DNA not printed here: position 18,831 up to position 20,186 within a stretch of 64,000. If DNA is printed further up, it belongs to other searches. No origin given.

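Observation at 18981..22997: Translationally coupled PRTase-like / HAD phosphatase / IU-nucleoside hydrolase operon running into tyrS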

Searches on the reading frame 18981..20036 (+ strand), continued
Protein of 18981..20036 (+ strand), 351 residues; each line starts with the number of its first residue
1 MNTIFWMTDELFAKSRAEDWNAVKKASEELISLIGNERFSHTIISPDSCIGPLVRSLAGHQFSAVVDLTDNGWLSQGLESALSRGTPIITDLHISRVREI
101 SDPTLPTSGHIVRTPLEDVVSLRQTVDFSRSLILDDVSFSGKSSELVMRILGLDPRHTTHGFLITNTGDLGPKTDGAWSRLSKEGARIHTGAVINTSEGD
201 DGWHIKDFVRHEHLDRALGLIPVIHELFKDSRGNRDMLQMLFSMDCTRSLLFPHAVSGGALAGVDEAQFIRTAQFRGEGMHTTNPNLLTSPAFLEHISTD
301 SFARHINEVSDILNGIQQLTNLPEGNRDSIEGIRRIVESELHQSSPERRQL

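Call 50: search_protein_families(library=ncbifam, proteins=[L005:7056-7580:+, L011:6190-6738:+, L025:2080-2640:+, L003:7162-7839:+, L012:5788-6462:+, L003:7836-8750:+, L003:8792-9901:+, L011:5448-6203:+, L024:3353-3955:-], max_evalue=0.001)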
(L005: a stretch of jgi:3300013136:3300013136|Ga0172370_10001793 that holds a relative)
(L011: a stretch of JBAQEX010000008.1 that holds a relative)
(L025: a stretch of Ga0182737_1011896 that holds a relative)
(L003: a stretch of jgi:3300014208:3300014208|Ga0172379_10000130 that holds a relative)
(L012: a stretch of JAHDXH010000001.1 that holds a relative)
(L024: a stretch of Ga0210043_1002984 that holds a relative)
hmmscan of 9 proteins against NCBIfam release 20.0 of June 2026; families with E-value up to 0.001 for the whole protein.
L005:7056-7580:+ (174 aa): 2 families
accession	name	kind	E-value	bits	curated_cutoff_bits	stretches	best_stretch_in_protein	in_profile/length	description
TIGR00725.1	TIGR00725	hypoth_equivalog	3.1e-24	85.2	106.9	1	4-168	2-158/159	TIGR00725 family protein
TIGR00730.1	TIGR00730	subfamily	0.00013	21.8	96.35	1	16-168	12-175/178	TIGR00730 family Rossman fold protein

L011:6190-6738:+ (182 aa): 1 family
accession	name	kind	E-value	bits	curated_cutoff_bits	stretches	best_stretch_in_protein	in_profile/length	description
TIGR00725.1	TIGR00725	hypoth_equivalog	3e-18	65.8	106.9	1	9-175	2-159/159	TIGR00725 family protein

L025:2080-2640:+ (186 aa): 2 families
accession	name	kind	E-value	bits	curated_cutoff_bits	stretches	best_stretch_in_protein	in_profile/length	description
TIGR00725.1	TIGR00725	hypoth_equivalog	6e-25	87.5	106.9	1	9-174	2-158/159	TIGR00725 family protein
TIGR00730.1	TIGR00730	subfamily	7.3e-05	22.6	96.35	1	19-125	10-113/178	TIGR00730 family Rossman fold protein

L003:7162-7839:+ (225 aa): 4 families
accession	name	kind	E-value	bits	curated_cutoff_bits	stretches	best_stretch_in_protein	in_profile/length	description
TIGR02253.1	CTE7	subfamily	1.8e-06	27.9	169.75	1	32-219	6-198/221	TIGR02253 family HAD-type hydrolase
TIGR01993.1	Pyr-5-nucltdase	equivalog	1.1e-05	25.3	142.9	1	30-210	2-178/183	pyrimidine 5'-nucleotidase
TIGR01662.1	HAD-SF-IIIA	subfamily_domain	0.00012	22.1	44.6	0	118-216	24-139/141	HAD-IIIA family hydrolase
TIGR01549.1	HAD-SF-IA-v1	subfamily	0.00031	21.2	23.3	0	134-209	74-149/149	HAD-IA family hydrolase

L012:5788-6462:+ (224 aa): 25 families
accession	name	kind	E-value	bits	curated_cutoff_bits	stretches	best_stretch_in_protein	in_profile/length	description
TIGR01993.1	Pyr-5-nucltdase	equivalog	3.1e-18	66.2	142.9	1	7-195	2-182/183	pyrimidine 5'-nucleotidase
TIGR02253.1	CTE7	subfamily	7.2e-15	55.3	169.75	1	4-198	1-196/221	TIGR02253 family HAD-type hydrolase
TIGR02252.1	DREG-2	subfamily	4.3e-14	52.8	155.2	1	99-191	108-199/203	HAD hydrolase, REG-2-like, family IA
NF009695.0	PRK13222.1-2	equivalog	3.5e-11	43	225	1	103-218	101-215/226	phosphoglycolate phosphatase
TIGR02009.1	PGMB-YQAB-SF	subfamily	6.4e-11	42.8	153.35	1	5-179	1-170/186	beta-phosphoglucomutase family hydrolase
NF009804.0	PRK13288.1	equivalog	3.6e-09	36.4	218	1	95-205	82-190/215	pyrophosphatase PpaX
NF008087.0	PRK10826.1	equivalog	9.4e-09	35.2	191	1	108-191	104-186/222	hexitol phosphatase HxpB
TIGR01662.1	HAD-SF-IIIA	subfamily_domain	2e-08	34.4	44.6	1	105-196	34-138/141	HAD-IIIA family hydrolase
TIGR01509.1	HAD-SF-IA-v3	subfamily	2.1e-08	34.5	29.4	1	100-193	66-151/154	HAD-IA family hydrolase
TIGR02254.1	YjjG_YfnB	equivalog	6.2e-08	32.4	159.9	1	6-220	2-221/223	YjjG family noncanonical pyrimidine nucleotidase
TIGR01549.1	HAD-SF-IA-v1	subfamily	6.4e-08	33.1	23.3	1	113-190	77-149/149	HAD-IA family hydrolase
TIGR02247.1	HAD-1A3-hyp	subfamily_domain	6.5e-08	32.6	125.4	1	5-199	2-198/211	epoxide hydrolase N-terminal domain-like phosphatase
NF009697.0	PRK13222.1-4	equivalog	1.9e-07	30.6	327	1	3-192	5-189/232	phosphoglycolate phosphatase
TIGR01668.1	YqeG_hyp_ppase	hypoth_equivalog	2.6e-07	30.3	89.1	1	151-206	90-145/170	YqeG family HAD IIIA-type phosphatase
TIGR01428.1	HAD_type_II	equivalog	2.9e-07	30.7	125.4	1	5-196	1-190/197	haloacid dehalogenase type II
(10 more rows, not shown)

L003:7836-8750:+ (304 aa): 4 families
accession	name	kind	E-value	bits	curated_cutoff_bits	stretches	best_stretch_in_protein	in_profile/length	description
NF008036.0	PRK10768.1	equivalog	5.5e-73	245.7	382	1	7-301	5-299/304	ribonucleoside hydrolase RihC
NF007761.0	PRK10443.1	equivalog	1.2e-70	238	433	1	7-297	5-302/311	pyrimidine-specific ribonucleoside hydrolase RihA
NF052221.1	UridNuclsHydUriH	equivalog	1e-57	195.7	450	1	7-296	2-300/310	uridine-preferring nucleoside hydrolase UriH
NF007417.0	PRK09955.1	equivalog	7.6e-48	163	459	1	3-295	2-299/313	ribosylpyrimidine nucleosidase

L003:8792-9901:+ (369 aa): 44 families (the best 25 are shown)
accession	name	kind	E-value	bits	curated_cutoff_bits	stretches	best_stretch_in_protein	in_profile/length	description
NF006399.0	PRK08651.1-2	equivalog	1.4e-40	139.5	381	2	4-210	4-218/405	succinyl-diaminopimelate desuccinylase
TIGR01910.1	DapE-ArgE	subfamily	2.6e-35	122.3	217.6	1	10-350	4-368/373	ArgE/DapE family deacylase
NF006365.0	PRK08588.1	subfamily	2.9e-32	112.4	289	1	1-360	4-377/383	succinyl-diaminopimelate desuccinylase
NF009557.0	PRK13009.1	equivalog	9.5e-31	107.3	284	1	6-359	5-370/377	succinyl-diaminopimelate desuccinylase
NF006400.0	PRK08651.1-3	equivalog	6.1e-29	101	374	1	48-351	69-394/410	succinyl-diaminopimelate desuccinylase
NF005602.0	PRK07338.1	equivalog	1.3e-28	99.7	357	1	70-348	101-384/409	hydrolase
TIGR01892.1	AcOrn-deacetyl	equivalog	1.3e-27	96.8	297.7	1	10-345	3-350/365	acetylornithine deacetylase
NF005710.0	PRK07522.1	subfamily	3.9e-26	92.1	412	1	3-353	7-381/391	acetylornithine deacetylase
TIGR01246.1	dapE_proteo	equivalog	1.7e-25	89.8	361.8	1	10-353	5-360/370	succinyl-diaminopimelate desuccinylase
TIGR01900.1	dapE-gram_pos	equivalog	6.7e-24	84.4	304.2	1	7-361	6-351/351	succinyl-diaminopimelate desuccinylase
NF003474.0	PRK05111.1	equivalog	1.2e-21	77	460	1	80-291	94-313/383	acetylornithine deacetylase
NF010589.0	PRK13983.1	equivalog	1.4e-21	76.9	333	1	49-350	71-396/409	M20 family metallo-hydrolase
NF006326.0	PRK08554.1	equivalog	2.2e-18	66.3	354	2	7-169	12-184/446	peptidase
NF004788.0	PRK06133.1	subfamily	2.9e-16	59.4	349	1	3-348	43-398/417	glutamate carboxypeptidase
NF005306.0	PRK06837.1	subfamily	1.1e-15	57.4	376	1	70-350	104-408/427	ArgE/DapE family deacylase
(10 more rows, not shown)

L011:5448-6203:+ (251 aa): 0 families

L024:3353-3955:- (200 aa): 4 families
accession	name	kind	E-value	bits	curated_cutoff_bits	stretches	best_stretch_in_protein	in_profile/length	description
TIGR00730.1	TIGR00730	subfamily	3.7e-31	108.2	96.35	1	16-189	9-178/178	TIGR00730 family Rossman fold protein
NF058542.1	CtkRMPhLog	equivalog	1.7e-18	67.2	300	1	21-184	14-173/177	cytokinin riboside 5'-monophosphate phosphoribohydrolase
TIGR00725.1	TIGR00725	hypoth_equivalog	5.1e-06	26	106.9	1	12-130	4-114/159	TIGR00725 family protein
NF038390.1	Nsidase_PpnN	equivalog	0.00013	20.8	450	1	89-191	227-338/450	nucleotide 5'-monophosphate nucleosidase PpnN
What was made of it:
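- The HAD-IA variants best resemble pyrimidine 5'-nucleotidase, and the NH variants best resemble RihC/RihA (call 50).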

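Call 64: find_homologous_proteins(query=A2, max_evalue=0.00001)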
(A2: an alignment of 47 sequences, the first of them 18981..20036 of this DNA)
Query A2 (47 sequences) (351 aa, profile of the alignment): 41 proteins with E <= 0.00001 among 8000 candidates.
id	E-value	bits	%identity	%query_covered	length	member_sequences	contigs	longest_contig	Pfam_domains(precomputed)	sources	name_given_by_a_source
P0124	1.4e-131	457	36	96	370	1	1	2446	-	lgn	-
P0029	2.4e-127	443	43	96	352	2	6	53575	-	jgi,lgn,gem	-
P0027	8.6e-127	441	44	99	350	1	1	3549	-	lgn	-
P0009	4.9e-126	438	48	100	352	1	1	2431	-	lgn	-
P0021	1.4e-124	434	45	99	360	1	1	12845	-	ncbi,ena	-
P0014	2.7e-124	433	46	99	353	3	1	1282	-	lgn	-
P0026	3.2e-124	433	44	96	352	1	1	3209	-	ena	-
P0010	2.3e-123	430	47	100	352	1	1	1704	-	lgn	-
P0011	2.8e-123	429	47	99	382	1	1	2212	-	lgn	-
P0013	7.2e-123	428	49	99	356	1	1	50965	-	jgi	jgi:hypothetical protein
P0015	2.2e-122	427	47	99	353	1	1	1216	-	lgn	-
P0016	6.2e-122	425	47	97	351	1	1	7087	-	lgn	-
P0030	1.4e-120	421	44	96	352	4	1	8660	-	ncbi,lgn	-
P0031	3.1e-120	419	42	96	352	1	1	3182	-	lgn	-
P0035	8.2e-120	418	41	96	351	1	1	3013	-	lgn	-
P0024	7.0e-119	415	47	98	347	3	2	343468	-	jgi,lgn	jgi:hypothetical protein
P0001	1.4e-113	398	100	100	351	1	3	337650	-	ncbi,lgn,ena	-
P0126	4.3e-96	340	25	92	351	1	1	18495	-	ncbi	-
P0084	3.5e-94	334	31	59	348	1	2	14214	-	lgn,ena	-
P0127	7.2e-93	329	30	59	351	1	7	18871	-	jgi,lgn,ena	-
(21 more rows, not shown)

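Call 65: find_encoding_contigs(protein=P0126, flank=6000, max_places=1)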
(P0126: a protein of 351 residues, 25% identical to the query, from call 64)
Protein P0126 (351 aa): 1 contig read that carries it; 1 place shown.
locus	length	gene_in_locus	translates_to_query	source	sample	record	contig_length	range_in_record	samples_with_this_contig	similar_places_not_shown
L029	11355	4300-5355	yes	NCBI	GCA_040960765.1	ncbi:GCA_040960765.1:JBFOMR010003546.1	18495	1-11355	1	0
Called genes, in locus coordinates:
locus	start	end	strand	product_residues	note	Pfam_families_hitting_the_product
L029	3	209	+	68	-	?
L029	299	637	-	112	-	-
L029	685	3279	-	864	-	PF00912:Transgly, PF00905:Transpeptidase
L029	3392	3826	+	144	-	-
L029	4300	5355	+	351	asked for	-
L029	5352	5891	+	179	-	PF18306:LDcluster4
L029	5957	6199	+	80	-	PF01329:Pterin_4a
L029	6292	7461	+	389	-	PF00579:tRNA-synt_1b, PF01479:S4 (faint)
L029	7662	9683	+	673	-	PF17191:RecG_wedge, PF01336:tRNA_anti-codon, PF00270:DEAD, PF04851:ResIII, PF13604:AAA_30 (faint), PF00271:Helicase_C, PF22590:Cas3-like_C_2 (weak), PF19833:RecG_dom3_C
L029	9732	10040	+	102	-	-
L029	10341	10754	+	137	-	PF01029:NusB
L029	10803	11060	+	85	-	-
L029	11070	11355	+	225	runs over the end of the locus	PF22935:RM44_endonuclase (faint), PF14622:Ribonucleas_3_3, PF00636:Ribonuclease_3, PF00035:dsrm, PF14709:DND1_DSRM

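Call 66: find_encoding_contigs(protein=P0127, flank=6000, max_places=1)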
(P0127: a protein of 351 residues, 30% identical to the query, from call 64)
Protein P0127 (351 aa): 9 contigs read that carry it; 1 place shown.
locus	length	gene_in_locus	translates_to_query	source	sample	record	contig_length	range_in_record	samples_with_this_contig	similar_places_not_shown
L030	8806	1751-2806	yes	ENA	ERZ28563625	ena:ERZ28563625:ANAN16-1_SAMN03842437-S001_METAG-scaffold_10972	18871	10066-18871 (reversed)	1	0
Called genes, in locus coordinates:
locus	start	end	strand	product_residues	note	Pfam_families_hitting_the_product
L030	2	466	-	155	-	?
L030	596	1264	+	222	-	-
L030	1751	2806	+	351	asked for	-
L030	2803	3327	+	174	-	PF02481:DNA_processg_A (weak), PF18306:LDcluster4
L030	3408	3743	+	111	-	PF01329:Pterin_4a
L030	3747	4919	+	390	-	PF00579:tRNA-synt_1b, PF01479:S4 (faint)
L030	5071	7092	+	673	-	PF17191:RecG_wedge, PF01336:tRNA_anti-codon (weak), PF00270:DEAD, PF04851:ResIII, PF00271:Helicase_C, PF22590:Cas3-like_C_2 (weak), PF19833:RecG_dom3_C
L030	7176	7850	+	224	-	PF01797:Y1_Tnp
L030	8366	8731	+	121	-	PF01029:NusB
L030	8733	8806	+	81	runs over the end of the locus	-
